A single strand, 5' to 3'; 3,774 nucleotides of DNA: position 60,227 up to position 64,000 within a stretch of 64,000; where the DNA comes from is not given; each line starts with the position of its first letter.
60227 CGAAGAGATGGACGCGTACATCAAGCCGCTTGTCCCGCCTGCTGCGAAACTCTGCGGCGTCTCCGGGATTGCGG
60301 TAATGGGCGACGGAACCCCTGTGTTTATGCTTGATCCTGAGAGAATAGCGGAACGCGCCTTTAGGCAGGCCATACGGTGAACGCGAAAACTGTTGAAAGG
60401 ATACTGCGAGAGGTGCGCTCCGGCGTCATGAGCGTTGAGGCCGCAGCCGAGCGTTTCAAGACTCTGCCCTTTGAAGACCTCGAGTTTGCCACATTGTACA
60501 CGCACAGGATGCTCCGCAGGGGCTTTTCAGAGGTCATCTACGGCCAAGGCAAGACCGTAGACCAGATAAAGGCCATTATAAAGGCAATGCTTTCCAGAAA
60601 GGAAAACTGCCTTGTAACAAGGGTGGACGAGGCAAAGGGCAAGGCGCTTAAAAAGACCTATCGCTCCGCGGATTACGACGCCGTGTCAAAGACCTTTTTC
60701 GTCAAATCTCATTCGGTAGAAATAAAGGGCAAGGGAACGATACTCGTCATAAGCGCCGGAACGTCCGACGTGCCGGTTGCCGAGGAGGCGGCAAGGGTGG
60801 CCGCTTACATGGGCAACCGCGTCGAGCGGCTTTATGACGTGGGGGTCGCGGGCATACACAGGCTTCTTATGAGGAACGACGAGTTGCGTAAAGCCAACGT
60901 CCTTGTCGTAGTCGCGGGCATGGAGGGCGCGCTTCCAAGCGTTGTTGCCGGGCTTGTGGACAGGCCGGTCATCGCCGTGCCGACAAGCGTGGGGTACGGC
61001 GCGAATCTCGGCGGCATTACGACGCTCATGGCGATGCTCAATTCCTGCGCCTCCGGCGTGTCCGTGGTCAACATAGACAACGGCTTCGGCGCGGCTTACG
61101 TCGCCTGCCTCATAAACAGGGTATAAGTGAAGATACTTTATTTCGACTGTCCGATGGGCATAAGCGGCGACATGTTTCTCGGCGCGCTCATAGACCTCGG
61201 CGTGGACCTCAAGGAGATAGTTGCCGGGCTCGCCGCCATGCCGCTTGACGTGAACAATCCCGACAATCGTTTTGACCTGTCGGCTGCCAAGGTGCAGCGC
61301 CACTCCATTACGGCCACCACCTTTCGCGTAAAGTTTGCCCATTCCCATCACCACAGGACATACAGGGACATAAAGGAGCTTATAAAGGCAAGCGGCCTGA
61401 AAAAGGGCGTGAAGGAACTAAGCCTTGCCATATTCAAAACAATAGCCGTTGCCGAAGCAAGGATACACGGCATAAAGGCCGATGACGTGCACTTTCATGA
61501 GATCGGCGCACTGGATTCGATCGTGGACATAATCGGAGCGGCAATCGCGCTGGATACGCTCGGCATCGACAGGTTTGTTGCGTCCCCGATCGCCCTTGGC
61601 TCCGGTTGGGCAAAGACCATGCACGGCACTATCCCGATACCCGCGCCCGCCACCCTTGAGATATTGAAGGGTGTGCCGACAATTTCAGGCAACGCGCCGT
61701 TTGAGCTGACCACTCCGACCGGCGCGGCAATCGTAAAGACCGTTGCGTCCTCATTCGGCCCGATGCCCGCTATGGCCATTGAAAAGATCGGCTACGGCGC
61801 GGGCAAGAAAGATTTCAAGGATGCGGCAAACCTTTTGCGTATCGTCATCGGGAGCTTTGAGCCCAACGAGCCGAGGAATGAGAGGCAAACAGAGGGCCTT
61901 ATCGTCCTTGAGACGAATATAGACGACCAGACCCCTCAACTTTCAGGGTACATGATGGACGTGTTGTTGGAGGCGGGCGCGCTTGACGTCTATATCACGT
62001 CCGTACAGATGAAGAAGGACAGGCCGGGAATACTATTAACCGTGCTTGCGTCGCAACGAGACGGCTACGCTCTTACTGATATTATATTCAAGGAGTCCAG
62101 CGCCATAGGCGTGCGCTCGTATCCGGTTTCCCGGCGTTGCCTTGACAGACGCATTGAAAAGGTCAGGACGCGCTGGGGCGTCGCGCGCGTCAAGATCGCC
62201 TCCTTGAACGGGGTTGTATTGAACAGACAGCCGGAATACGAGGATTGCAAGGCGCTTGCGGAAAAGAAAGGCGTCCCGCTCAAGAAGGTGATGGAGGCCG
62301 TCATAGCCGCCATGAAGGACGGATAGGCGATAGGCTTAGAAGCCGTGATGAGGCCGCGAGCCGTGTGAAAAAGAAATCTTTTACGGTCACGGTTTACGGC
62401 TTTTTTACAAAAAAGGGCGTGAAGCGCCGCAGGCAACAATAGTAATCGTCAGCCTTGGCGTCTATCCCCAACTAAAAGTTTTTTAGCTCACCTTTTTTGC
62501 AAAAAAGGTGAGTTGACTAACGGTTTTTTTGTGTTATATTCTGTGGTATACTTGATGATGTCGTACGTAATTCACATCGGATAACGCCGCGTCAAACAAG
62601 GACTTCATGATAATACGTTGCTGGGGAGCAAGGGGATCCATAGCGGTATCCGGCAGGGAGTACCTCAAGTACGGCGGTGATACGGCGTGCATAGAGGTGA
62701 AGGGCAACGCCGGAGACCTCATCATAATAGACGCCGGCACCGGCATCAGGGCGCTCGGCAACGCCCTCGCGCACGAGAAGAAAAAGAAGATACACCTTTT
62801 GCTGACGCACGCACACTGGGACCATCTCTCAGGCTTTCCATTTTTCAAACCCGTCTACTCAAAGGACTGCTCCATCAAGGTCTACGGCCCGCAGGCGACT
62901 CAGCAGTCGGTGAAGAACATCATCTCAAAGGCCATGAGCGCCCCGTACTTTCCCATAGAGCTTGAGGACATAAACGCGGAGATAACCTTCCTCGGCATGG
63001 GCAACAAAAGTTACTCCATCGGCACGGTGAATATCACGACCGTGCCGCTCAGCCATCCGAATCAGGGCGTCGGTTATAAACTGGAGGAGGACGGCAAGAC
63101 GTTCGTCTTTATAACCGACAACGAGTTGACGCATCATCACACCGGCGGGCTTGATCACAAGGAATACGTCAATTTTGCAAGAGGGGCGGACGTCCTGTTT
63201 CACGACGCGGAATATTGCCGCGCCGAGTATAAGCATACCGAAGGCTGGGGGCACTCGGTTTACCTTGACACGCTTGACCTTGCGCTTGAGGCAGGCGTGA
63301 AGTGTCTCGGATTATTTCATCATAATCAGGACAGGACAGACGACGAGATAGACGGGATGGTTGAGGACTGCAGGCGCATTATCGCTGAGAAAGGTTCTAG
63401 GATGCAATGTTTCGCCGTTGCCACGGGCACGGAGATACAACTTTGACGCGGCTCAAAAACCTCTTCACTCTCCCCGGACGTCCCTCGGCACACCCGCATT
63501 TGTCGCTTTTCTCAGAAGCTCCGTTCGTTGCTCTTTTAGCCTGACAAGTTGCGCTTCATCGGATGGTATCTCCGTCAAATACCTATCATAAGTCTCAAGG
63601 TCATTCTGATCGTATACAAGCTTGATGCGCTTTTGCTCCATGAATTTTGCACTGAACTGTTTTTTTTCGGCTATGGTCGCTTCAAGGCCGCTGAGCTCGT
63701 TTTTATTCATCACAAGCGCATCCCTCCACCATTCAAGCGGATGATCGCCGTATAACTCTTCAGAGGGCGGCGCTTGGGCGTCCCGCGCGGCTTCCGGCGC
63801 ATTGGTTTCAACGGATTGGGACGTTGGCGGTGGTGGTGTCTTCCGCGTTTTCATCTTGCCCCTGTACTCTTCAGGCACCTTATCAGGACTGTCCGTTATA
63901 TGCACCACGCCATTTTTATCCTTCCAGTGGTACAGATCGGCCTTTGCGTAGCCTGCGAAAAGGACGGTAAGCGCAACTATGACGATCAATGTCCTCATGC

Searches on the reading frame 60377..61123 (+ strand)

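Call 67: search_protein_families(library=pfam, proteins=[window:60377-61123:+], max_evalue=0.00001)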
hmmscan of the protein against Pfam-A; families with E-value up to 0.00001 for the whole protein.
window:60377-61123:+ (249 aa): 1 family
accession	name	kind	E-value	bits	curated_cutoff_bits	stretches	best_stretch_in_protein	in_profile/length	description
PF00731.26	AIRC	-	1.5e-14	54.2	30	1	122-246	2-126/148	AIR carboxylase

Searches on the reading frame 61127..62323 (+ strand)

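Call 67: search_protein_families(library=pfam, proteins=[window:61127-62323:+], max_evalue=0.00001)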
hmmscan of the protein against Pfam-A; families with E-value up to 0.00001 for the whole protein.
window:61127-62323:+ (399 aa): 1 family
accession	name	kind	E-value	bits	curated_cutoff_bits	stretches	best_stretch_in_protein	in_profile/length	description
PF01969.22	Ni_insertion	-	4e-146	487.4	22.1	1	4-389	1-375/375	Nickel insertion protein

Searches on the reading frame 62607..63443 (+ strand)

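Call 67: search_protein_families(library=pfam, proteins=[window:62607-63443:+], max_evalue=0.00001)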
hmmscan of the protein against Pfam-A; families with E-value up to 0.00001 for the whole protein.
window:62607-63443:+ (279 aa): 2 families
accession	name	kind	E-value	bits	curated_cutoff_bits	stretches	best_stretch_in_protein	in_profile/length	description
PF12706.13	Lactamase_B_2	-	8.1e-18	65.2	27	1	39-239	3-200/200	Beta-lactamase superfamily domain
PF00753.33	Lactamase_B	-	3.2e-07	30.9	22.7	1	26-82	6-65/196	Metallo-beta-lactamase superfamily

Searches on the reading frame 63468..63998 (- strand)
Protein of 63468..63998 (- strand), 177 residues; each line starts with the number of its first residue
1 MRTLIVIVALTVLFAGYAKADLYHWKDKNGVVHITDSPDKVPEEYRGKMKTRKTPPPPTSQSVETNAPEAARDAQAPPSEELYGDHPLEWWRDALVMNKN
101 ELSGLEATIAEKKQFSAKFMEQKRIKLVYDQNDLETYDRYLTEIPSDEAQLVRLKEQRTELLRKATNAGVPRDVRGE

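Call 67: search_protein_families(library=pfam, proteins=[window:63468-63998:-], max_evalue=0.00001)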
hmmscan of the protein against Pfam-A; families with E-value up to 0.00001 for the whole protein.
window:63468-63998:- (177 aa): 1 family
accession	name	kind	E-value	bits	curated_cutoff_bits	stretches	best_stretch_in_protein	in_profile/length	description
PF13511.11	DUF4124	-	1.8e-10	41.3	22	1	9-61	1-52/56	Domain of unknown function (DUF4124)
